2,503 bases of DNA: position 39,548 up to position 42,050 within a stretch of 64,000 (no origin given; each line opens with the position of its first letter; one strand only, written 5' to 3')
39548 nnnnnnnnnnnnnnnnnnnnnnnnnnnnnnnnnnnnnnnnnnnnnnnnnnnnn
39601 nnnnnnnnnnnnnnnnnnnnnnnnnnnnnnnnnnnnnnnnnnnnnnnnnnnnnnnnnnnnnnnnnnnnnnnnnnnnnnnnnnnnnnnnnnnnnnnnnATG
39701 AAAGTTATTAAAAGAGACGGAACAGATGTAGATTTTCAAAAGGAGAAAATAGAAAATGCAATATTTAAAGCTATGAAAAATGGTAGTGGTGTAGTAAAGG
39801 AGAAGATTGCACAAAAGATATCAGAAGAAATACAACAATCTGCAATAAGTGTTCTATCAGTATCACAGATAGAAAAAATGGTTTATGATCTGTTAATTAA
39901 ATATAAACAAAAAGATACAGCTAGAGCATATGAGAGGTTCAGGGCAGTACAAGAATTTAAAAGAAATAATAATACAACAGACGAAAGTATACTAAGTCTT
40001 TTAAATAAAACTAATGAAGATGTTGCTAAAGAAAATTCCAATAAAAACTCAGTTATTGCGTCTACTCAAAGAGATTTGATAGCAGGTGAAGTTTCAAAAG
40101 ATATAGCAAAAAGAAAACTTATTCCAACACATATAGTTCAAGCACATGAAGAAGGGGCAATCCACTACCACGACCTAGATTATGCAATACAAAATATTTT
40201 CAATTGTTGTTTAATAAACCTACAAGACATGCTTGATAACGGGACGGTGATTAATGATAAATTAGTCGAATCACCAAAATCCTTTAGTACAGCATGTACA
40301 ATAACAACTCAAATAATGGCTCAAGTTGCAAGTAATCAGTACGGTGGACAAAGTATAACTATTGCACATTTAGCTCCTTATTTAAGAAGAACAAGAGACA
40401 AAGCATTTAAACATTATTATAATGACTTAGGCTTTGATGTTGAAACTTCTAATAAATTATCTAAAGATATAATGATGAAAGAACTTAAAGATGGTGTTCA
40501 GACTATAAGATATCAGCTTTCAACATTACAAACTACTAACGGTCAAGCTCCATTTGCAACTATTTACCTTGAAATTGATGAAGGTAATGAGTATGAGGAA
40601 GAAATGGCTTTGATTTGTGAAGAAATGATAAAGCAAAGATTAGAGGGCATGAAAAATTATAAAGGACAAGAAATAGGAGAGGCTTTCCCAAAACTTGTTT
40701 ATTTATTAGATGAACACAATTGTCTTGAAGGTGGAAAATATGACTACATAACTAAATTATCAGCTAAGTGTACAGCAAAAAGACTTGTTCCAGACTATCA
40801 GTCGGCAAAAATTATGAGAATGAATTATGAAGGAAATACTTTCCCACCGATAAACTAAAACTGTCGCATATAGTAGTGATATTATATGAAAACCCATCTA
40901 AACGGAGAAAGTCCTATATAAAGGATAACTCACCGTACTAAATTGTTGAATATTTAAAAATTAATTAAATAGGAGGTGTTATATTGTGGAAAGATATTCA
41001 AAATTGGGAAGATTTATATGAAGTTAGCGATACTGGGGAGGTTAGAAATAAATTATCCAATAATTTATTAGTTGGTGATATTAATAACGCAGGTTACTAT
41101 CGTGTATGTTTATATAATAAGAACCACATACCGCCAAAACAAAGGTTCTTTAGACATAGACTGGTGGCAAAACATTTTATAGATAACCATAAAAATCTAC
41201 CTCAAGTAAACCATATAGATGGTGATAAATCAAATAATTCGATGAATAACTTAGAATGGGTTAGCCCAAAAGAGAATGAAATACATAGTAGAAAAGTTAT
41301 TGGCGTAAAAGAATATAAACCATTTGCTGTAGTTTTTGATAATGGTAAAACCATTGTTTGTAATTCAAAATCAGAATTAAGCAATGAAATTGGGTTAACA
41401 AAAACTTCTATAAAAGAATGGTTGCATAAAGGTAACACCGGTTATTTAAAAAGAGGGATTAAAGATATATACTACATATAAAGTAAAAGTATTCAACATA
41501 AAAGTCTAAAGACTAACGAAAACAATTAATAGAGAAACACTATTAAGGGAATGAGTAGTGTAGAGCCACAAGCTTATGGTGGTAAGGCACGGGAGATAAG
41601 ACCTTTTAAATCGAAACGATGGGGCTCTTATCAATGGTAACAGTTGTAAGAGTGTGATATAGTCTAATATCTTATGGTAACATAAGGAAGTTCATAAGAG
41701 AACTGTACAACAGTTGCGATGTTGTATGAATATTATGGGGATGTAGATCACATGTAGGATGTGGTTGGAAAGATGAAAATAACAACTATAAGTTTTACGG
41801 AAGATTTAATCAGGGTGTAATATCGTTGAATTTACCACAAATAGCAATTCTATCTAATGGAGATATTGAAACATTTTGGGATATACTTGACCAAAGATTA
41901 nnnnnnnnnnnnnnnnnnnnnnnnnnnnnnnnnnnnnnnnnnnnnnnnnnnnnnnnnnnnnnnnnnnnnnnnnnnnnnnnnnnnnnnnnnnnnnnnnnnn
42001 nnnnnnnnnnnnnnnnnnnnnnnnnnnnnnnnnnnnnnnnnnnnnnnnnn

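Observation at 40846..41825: nrdD split by a ~0.9-kb group I-type intron carrying an HNH homing endonuclease; exon 2 starts earlier than the ORF track suggests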

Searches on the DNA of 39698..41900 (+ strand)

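Call 4: search_rna_families(source=window, start=40700, end=41900, threshold=evalue, max_evalue=10, show_alignments=5)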
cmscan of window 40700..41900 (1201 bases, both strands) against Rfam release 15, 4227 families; matches with E-value up to 10: 3.
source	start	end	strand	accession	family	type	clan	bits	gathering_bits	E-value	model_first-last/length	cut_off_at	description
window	40918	40988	+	RF03749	MIR2617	Gene; miRNA;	-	22.7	46.5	0.53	1-86/86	no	MIR2617 microRNA precursor family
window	40886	40935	-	RF02537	TarA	Gene; sRNA;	-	16.5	80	8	1-99/99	no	Vibrio ToxT activated RNA TarA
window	41599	41619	+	RF01072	TMV_UPD-PK3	Cis-reg;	-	12.2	34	6.6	1-31/31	no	Pseudoknot of upstream pseudoknot domain (UPD) of the 3'UTR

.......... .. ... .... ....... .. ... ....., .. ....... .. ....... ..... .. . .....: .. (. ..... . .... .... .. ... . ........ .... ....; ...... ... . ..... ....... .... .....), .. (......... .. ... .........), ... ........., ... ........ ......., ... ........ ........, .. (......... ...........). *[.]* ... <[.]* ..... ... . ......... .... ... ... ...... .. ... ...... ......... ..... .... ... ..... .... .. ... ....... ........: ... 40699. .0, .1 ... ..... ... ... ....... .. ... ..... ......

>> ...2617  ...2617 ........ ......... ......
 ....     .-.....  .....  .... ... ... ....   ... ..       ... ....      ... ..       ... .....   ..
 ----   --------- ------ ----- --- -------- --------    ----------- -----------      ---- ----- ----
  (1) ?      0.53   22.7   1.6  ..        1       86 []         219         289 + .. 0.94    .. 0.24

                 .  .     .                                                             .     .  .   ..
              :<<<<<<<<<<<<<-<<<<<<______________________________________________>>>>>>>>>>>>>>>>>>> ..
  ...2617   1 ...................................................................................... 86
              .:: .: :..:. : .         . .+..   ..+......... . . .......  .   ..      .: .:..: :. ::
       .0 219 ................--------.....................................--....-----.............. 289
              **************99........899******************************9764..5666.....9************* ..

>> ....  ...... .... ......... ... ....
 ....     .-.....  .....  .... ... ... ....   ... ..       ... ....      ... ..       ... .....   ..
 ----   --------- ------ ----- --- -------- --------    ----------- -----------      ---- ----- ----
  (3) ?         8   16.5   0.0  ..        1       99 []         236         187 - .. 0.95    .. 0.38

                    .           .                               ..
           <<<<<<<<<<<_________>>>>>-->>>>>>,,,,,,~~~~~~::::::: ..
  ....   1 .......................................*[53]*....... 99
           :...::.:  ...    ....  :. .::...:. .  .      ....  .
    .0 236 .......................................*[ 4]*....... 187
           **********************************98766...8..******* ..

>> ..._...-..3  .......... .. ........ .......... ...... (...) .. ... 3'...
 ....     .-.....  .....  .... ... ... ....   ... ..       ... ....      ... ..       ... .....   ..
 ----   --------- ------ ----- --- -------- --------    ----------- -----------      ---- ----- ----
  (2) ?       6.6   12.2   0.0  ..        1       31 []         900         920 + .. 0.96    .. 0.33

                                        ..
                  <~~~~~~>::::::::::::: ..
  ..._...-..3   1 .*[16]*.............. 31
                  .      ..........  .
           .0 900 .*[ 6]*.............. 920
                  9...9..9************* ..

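Call 7: search_dna_similar(query=window:40852-41737:+, collection=phages, mode=distant, max_rows=40)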
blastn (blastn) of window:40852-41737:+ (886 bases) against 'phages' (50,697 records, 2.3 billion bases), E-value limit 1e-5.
Records with a match: 106; places in all: 116; records where one place covers at least 80% of the query: 0.
Best place of each record, by identity: 90-95% 2; 80-90% 55; 60-80% 49.
By first word of the organism name: Staphylococcus 49; Enterococcus 20; Vibrio 9; Prevotella 9; Bacillus 8; Polaribacter 6; Leuconostoc 2; Bacteriophage 1; uncultured 1; Pseudoalteromonas 1.
By host as written in the record: Staphylococcus aureus 15; Enterococcus faecalis 10; Prevotella sp. 9; Staphylococcus xylosus M1997-2/10 7; Polaribacter sp. R2A056_3_33 6; Vibrio cholerae 6; Bacillus subtilis 4; Staphylococcus epidermidis 3; and 35 more.
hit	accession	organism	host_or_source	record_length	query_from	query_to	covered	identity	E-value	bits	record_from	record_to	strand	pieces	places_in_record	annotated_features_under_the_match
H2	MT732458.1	Polaribacter phage Danklef_1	Polaribacter sp. R2A056_3_33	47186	303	434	15%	72.2%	2e-8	67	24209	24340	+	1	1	HNH endonuclease | homing endonuclease-like protein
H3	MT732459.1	Polaribacter phage Danklef_2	Polaribacter sp. R2A056_3_33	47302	303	434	15%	72.2%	2e-8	67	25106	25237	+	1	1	HNH endonuclease | homing endonuclease-like protein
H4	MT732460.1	Polaribacter phage Danklef_3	Polaribacter sp. R2A056_3_33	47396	303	434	15%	72.2%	2e-8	67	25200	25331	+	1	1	HNH endonuclease | homing endonuclease-like protein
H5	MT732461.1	Polaribacter phage Danklef_4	Polaribacter sp. R2A056_3_33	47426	303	434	15%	72.2%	2e-8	67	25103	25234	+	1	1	HNH endonuclease | homing endonuclease-like protein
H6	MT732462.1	Polaribacter phage Danklef_5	Polaribacter sp. R2A056_3_33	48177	303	434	15%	72.2%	2e-8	67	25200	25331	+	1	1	HNH endonuclease | homing endonuclease-like protein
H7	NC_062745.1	Polaribacter phage Danklef_1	Polaribacter sp. R2A056_3_33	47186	303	434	15%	72.2%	2e-8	67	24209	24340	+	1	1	HNH endonuclease | homing endonuclease-like protein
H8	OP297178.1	Staphylococcus phage vB_ScaM-V1SC04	Staphylococcus capitis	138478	303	426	14%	73.6%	2e-9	71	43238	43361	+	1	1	HNH homing endonuclease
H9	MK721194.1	Enterococcus phage vB_EfaS_Ef7.1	Enterococcus faecalis strain AH7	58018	304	426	14%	73.6%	7e-9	68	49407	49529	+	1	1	HNH homing endonuclease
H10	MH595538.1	Vibrio phage BONAISHI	Vibrio coralliilyticus LMG20984 (YB1)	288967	693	814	14%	72.7%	3e-6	60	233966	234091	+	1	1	none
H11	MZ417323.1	Staphylococcus phage PG-2021_1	Staphylococcus epidermidis NCC 100655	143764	287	408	14%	72.5%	5e-10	72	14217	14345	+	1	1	record has no annotation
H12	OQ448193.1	Staphylococcus phage 80A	Staphylococcus epidermidis COB-Sec1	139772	287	408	14%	72.5%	5e-10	72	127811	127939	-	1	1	HNH endonuclease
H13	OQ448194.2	Staphylococcus phage 80B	Staphylococcus epidermidis COB-Sec1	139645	287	408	14%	72.5%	5e-10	72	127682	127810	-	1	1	HNH endonuclease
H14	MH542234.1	Staphylococcus phage Terranova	Staphylococcus epidermidis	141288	287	408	14%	71.8%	2e-8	67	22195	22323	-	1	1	homing endonuclease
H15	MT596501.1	Staphylococcus phage vB_SepM_BE04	Staphylococcus epidermidis F12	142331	287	408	14%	71.8%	2e-8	67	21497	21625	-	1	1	HNH homing endonuclease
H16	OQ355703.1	Staphylococcus phage vB_SepM_BE25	Staphylococcus epidermidis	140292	287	408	14%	71.8%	2e-8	67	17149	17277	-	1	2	HNH endonuclease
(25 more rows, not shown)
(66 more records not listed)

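Call 8: search_dna_similar(query=window:41482-41760:+, collection=phages, mode=distant, max_rows=60, max_evalue=0.01, rows=spread)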
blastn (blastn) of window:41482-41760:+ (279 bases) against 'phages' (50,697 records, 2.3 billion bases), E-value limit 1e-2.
Records with a match: 280; places in all: 367; records where one place covers at least 80% of the query: 0.
Best place of each record, by identity: 90-95% 2; 80-90% 228; 60-80% 50.
By first word of the organism name: Staphylococcus 173; Vibrio 29; Bacillus 16; Lactococcus 12; Enterococcus 10; Prevotella 9; Acinetobacter 6; uncultured 5; Brochothrix 4; Thomasclavelia 2; and 12 more.
By host as written in the record: Staphylococcus aureus 69; - 45; Lactococcus lactis 11; Staphylococcus sp. 9; Prevotella sp. 9; Staphylococcus xylosus M1997-2/10 8; Vibrio cholerae 6; Bacillus subtilis 5; and 79 more.
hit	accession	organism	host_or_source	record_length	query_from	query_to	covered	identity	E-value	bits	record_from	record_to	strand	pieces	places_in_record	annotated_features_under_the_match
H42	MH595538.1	Vibrio phage BONAISHI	Vibrio coralliilyticus LMG20984 (YB1)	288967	63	184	44%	72.7%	1e-6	60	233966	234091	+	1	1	none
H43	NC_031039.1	Bacillus phage AR9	Bacillus subtilis subsp. subtilis 168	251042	175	262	32%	75.0%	3e-6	57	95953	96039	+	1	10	terminase large subunit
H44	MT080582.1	Staphylococcus phage vB_SauM_EW1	Staphylococcus carnosus TM300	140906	175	254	29%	81.0%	1e-5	56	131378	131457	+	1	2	record has no annotation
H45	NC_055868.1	uncultured phage cr50_1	human feces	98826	174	254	29%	79.5%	1e-5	56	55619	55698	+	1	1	HNH endonuclease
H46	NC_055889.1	uncultured phage cr53_1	human feces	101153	174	256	30%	76.5%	5e-4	50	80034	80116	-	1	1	none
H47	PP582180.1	Enterococcus phage vB_Efs8_KEN04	Enterococcus faecalis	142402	166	249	30%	74.4%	1e-4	53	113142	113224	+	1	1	hypothetical protein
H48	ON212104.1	Vibrio phage VnaP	Vibrio natriegens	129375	175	252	28%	79.5%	5e-10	70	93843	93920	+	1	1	none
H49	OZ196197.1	Vibrio phage F96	Seawater and oysters mix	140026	175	252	28%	77.2%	1e-5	55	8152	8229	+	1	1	hypothetical protein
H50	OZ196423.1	Vibrio phage F99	Seawater and oysters mix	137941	175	252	28%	77.2%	1e-5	55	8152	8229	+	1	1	hypothetical protein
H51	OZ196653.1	Vibrio phage F93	Seawater and oysters mix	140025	175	252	28%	77.2%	1e-5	55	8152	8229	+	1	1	hypothetical protein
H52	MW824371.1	Vibrio phage 184E37.1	Vibrio crassostreae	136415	175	252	28%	77.2%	1e-5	55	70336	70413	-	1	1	none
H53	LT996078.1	Bacteriophage sp.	-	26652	175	252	28%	74.4%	2e-3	48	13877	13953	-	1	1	record has no annotation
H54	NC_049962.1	Bacillus phage SerPounce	Bacillus thuringiensis subsp. kurstaki ...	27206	175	242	24%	78.3%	6e-3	47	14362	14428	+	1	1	major capsid protein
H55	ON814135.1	Staphylococcus phage vB_SauM-V1SA20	Staphylococcus aureus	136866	166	224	21%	84.7%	8e-8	64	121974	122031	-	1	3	none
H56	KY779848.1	Staphylococcus phage qdsa001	Staphylococcus aureus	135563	166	224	21%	83.1%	1e-6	59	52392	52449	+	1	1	none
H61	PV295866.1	Staphylococcus phage CIFT_MFB_MRSA13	Staphylococcus aureus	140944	166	224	21%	83.1%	1e-6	59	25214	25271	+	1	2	intron_gpI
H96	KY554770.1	Lactococcus phage AM3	Lactococcus lactis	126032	175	224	18%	82.0%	6e-3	47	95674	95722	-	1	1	none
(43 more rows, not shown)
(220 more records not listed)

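Call 11: get_annotated_region(hit=H61, flank=2500)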
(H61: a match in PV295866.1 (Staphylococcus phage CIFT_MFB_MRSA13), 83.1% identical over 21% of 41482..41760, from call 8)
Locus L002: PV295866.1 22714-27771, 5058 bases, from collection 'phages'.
description: Staphylococcus phage CIFT_MFB_MRSA13, complete genome.
organism: Staphylococcus phage CIFT_MFB_MRSA13 (NCBI taxid 3411576)
taxonomy: Viruses; Duplodnaviria; Heunggongvirae; Uroviricota; Caudoviricetes; Herelleviridae; Twortvirinae; Silviavirus
host: Staphylococcus aureus; source: sewage; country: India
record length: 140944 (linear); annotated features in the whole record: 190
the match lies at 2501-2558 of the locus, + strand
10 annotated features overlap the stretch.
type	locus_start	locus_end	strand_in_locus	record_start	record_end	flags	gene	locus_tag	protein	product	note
CDS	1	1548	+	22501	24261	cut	-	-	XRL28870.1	putative tail sheath protein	-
CDS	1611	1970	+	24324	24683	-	-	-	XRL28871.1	virion protein 5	-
misc_RNA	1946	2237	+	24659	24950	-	-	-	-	intron_gpI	-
misc_RNA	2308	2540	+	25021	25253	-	-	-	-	intron_gpI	-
misc_RNA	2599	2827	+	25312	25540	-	-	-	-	intron_gpI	-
misc_RNA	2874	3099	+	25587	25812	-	-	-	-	intron_gpI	-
CDS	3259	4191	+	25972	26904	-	-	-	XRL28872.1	hypothetical protein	-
CDS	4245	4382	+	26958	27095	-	-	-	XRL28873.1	hypothetical protein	-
CDS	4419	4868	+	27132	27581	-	-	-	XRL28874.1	hypothetical protein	-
CDS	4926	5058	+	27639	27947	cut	-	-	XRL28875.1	hypothetical protein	-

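Call 12: get_annotated_region(hit=H42, flank=3000)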
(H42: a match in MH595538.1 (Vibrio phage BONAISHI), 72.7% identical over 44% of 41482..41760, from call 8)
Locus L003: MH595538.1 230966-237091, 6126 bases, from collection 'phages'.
description: Vibrio phage BONAISHI, complete genome.
organism: Vibrio phage BONAISHI (NCBI taxid 2283011)
taxonomy: Viruses; Duplodnaviria; Heunggongvirae; Uroviricota; Caudoviricetes
host: Vibrio coralliilyticus LMG20984 (YB1); source: -; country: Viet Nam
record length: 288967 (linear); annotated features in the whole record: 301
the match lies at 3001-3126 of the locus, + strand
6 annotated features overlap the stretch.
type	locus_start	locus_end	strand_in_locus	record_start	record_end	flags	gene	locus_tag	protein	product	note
CDS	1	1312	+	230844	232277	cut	-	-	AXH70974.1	ribonucleotide-diphosphate reductase alpha subunit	ORF233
CDS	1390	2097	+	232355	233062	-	-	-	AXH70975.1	ribonucleotide-diphosphate reductase beta subunit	ORF234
CDS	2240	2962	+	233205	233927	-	-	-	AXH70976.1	HNH endonnuclease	ORF235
CDS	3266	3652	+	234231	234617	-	-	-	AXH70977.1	ribonucleotide-diphosphate reductase beta subunit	ORF236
CDS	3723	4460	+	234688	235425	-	-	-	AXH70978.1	hypothetical protein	ORF237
CDS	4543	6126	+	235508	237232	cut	-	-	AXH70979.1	hypothetical protein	ORF238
